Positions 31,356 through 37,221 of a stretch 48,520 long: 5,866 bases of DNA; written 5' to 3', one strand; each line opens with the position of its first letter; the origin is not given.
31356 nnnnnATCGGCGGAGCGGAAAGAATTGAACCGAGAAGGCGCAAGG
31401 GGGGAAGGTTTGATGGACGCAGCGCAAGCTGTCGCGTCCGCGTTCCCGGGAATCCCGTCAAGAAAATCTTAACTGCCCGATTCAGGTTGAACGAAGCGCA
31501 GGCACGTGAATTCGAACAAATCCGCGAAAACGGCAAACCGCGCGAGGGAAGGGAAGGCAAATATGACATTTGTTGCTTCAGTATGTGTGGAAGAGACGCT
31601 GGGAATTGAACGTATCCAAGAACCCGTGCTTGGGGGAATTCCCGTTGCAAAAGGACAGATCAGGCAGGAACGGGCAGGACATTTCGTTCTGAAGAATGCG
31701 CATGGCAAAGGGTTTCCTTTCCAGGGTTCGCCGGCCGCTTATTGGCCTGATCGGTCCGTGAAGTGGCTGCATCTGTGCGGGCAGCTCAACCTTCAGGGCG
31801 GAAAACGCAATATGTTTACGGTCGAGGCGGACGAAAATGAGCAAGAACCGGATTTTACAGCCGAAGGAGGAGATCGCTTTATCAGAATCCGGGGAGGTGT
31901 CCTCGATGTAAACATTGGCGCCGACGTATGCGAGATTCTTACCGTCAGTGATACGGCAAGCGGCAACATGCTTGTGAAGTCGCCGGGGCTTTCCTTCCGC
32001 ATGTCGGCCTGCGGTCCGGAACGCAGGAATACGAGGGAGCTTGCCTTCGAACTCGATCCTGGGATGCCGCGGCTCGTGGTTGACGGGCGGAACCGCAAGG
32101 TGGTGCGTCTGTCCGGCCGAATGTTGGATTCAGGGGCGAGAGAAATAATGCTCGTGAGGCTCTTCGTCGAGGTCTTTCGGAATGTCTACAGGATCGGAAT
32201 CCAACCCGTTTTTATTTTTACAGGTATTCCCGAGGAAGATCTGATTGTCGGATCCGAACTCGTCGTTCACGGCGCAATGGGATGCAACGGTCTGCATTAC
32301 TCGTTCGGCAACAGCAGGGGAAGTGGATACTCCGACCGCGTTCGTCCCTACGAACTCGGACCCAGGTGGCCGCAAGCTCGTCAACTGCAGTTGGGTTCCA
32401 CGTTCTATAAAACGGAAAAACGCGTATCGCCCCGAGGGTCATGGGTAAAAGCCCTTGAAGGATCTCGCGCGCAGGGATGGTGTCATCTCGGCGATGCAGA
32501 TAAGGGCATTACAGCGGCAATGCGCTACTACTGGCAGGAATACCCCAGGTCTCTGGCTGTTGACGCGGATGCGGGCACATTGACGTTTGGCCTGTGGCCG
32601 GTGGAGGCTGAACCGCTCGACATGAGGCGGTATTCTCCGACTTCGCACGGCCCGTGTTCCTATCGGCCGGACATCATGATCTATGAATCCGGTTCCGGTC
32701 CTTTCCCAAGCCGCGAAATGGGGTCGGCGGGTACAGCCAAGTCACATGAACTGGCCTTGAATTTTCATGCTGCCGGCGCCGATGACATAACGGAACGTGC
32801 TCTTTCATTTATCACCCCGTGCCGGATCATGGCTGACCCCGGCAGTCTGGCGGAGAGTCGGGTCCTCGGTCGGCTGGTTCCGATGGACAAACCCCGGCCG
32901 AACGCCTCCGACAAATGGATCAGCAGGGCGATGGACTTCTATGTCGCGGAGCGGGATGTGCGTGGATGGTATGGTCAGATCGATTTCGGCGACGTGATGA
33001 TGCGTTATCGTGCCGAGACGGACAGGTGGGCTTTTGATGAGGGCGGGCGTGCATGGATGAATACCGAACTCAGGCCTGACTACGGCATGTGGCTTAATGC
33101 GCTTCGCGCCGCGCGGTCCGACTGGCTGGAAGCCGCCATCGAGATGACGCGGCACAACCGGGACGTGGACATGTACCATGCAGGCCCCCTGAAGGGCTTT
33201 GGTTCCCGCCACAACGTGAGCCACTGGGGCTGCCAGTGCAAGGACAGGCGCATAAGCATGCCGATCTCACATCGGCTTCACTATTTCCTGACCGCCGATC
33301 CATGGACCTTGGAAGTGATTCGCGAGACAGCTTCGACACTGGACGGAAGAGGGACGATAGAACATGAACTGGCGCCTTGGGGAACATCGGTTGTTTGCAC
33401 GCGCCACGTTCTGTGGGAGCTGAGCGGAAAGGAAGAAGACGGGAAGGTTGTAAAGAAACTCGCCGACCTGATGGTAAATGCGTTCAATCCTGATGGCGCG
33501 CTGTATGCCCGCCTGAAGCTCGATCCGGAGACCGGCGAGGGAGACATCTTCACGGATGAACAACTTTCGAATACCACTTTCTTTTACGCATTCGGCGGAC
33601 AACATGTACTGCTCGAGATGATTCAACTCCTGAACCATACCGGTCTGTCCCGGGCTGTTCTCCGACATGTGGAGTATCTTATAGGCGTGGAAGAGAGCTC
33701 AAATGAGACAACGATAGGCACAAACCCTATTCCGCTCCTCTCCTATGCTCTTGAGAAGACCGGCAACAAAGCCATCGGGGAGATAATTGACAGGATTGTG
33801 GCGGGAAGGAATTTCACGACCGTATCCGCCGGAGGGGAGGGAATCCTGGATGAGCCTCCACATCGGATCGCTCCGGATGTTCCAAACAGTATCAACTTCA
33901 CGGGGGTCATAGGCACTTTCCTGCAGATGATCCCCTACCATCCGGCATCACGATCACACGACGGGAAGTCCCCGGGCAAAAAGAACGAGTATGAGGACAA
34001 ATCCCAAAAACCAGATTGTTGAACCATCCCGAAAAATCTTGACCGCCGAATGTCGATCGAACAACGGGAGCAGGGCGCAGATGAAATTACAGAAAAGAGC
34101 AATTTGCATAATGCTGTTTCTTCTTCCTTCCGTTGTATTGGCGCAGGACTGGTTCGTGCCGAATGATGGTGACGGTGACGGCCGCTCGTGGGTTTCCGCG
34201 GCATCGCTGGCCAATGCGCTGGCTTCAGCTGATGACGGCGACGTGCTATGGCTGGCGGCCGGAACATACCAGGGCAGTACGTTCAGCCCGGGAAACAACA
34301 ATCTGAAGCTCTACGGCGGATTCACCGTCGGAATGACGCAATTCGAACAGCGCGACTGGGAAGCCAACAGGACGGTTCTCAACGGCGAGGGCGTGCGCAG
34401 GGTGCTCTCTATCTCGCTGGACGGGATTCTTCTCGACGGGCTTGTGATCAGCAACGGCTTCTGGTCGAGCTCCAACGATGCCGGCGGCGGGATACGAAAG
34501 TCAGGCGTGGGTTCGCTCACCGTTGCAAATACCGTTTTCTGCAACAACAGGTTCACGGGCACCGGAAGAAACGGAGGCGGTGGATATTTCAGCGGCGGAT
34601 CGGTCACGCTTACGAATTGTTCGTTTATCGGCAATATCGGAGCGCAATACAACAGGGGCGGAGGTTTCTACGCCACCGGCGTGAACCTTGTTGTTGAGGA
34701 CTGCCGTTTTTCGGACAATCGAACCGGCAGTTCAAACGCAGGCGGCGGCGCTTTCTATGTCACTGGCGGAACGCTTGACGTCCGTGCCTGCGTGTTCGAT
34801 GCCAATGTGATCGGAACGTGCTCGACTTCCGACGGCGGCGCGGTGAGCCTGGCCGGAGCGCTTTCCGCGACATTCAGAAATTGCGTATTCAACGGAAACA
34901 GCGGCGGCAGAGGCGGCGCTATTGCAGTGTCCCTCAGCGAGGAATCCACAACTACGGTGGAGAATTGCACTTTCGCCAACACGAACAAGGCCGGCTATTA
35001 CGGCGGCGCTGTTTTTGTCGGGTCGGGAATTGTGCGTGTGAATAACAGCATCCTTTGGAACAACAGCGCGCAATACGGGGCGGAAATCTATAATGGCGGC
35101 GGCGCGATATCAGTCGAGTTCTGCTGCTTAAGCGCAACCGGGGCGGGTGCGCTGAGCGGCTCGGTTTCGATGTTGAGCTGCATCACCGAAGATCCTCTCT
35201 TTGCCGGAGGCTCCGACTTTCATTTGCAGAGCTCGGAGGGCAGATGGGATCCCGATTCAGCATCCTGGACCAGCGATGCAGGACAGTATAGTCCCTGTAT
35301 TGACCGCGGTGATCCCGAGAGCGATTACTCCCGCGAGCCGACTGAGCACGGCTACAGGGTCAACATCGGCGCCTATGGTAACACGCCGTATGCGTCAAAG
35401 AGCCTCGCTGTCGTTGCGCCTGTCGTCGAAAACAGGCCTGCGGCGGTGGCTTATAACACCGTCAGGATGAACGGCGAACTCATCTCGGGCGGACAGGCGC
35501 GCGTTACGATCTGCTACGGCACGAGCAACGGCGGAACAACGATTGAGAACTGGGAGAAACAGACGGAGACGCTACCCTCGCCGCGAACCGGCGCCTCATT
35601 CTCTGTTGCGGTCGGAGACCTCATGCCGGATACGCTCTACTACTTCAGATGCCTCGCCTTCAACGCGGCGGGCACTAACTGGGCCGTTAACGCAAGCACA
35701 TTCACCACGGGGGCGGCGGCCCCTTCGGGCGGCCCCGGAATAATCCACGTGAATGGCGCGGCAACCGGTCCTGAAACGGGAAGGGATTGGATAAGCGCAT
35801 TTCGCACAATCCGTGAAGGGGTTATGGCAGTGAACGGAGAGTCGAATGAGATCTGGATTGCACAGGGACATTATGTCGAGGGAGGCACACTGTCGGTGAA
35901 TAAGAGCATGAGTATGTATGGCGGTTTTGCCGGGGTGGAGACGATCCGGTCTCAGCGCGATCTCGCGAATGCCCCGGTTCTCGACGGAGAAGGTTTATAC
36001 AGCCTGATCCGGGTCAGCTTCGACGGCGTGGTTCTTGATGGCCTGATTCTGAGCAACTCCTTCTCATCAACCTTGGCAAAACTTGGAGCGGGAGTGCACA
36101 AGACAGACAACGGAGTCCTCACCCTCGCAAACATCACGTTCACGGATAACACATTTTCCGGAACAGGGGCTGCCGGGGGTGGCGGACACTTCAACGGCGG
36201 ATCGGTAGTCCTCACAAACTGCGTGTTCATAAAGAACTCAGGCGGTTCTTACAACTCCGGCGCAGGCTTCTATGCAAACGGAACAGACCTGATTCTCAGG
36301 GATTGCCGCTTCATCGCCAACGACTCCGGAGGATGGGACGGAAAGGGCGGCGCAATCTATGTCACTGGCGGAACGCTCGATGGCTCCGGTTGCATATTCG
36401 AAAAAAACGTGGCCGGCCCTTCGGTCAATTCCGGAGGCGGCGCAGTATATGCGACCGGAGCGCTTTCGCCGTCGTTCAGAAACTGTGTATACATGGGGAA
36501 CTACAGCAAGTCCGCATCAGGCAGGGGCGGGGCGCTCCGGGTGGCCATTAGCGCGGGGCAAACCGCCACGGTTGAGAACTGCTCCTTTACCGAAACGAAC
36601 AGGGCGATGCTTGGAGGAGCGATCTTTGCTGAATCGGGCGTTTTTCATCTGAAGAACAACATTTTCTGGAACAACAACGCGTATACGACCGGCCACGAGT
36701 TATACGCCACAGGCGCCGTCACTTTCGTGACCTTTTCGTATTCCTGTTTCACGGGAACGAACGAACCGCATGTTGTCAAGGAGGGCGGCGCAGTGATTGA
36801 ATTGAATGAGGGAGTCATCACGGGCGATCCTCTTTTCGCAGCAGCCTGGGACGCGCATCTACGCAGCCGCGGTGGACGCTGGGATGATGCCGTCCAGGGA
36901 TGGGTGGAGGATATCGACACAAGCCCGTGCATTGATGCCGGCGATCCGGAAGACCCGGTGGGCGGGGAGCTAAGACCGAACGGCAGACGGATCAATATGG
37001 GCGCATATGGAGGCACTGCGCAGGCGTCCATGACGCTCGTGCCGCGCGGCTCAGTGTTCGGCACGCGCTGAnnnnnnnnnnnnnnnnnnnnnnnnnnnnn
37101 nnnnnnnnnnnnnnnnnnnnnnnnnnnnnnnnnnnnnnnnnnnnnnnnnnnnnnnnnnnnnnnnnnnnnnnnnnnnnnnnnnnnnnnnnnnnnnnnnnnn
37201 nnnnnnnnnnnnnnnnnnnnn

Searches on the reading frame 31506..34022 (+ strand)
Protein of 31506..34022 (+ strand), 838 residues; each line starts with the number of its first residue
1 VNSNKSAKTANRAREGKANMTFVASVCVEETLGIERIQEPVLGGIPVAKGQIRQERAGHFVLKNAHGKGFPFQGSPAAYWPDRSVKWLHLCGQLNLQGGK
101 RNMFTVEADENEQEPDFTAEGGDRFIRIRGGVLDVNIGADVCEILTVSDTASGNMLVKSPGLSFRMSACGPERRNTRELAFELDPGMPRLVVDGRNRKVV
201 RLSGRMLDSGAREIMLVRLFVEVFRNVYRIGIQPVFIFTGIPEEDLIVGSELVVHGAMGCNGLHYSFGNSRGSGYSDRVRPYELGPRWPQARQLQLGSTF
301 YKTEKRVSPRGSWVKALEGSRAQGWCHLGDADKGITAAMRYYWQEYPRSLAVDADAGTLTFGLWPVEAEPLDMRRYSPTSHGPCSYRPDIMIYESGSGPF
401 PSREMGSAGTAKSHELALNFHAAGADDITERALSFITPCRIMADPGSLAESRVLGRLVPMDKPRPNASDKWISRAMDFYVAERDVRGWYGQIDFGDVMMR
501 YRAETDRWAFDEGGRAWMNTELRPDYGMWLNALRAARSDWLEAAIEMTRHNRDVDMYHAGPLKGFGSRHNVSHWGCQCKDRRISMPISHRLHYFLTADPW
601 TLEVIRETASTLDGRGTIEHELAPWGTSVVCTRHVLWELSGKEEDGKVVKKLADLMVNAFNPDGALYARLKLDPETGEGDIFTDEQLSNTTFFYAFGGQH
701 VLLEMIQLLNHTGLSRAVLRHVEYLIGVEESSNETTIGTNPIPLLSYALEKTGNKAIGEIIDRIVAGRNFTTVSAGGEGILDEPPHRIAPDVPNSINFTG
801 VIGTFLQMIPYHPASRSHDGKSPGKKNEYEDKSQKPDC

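Call 9: search_protein_families(library=pfam, proteins=[window:31506-34022:+], max_evalue=0.001)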
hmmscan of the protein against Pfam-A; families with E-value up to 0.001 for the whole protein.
window:31506-34022:+ (838 aa): 3 families
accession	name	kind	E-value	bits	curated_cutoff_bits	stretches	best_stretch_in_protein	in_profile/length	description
PF21346.3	PcRGLX_3rd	-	5.6e-56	191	23.8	1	438-732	1-313/411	PcRGLX-like protein C-terminal alpha/alpha toroid domain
PF21345.3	PcRGLX_2nd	-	9.3e-20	71.4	23.5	1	285-420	208-345/360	PcRGLX-like protein central beta sandwich domain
PF19501.5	PcRGLX_1st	-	3.5e-07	30.4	22.1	1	44-88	22-64/83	PcRGLX-like N-terminal RIFT barrel domain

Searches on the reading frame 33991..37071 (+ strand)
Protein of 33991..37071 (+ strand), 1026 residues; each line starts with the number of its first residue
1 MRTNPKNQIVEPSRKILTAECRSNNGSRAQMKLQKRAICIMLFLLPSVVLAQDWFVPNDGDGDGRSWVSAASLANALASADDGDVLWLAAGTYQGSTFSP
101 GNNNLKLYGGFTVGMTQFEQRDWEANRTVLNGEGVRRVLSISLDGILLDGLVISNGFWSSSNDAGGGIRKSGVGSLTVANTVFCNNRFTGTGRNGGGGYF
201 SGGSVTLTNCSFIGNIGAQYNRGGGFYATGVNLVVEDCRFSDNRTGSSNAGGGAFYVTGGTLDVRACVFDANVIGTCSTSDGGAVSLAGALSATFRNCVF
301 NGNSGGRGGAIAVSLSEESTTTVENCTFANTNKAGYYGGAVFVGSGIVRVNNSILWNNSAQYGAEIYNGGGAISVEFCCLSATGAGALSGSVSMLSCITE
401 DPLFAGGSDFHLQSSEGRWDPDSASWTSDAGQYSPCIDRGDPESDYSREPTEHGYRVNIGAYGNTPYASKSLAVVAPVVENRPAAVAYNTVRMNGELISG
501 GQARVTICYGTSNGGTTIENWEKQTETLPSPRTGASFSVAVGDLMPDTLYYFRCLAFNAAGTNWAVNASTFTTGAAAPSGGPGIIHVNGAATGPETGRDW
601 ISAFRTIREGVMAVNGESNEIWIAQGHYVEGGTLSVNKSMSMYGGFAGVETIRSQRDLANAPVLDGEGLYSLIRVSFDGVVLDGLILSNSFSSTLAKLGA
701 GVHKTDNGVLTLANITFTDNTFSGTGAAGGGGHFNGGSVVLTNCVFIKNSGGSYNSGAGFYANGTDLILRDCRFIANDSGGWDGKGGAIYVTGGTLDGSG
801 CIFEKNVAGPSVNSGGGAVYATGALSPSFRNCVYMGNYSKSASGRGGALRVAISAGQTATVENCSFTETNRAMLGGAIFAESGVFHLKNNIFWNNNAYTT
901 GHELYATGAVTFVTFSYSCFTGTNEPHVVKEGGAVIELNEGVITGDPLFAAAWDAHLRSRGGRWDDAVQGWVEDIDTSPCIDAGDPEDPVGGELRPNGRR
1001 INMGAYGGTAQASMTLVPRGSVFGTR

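Call 9: search_protein_families(library=pfam, proteins=[window:33991-37071:+], max_evalue=0.001)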
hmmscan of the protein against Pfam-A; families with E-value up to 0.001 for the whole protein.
window:33991-37071:+ (1026 aa): 3 families
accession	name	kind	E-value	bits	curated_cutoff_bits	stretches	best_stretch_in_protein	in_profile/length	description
PF13229.12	Beta_helix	-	4.8e-22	78.7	25.9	4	672-820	13-152/158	Right handed beta helix region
PF08480.16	Disaggr_assoc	-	1.3e-06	28.9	22.6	1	886-984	98-194/194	Disaggregatase related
PF17161.10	DUF5123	-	2.1e-06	29.3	35.1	0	860-952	2-91/113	Domain of unknown function (DUF5123)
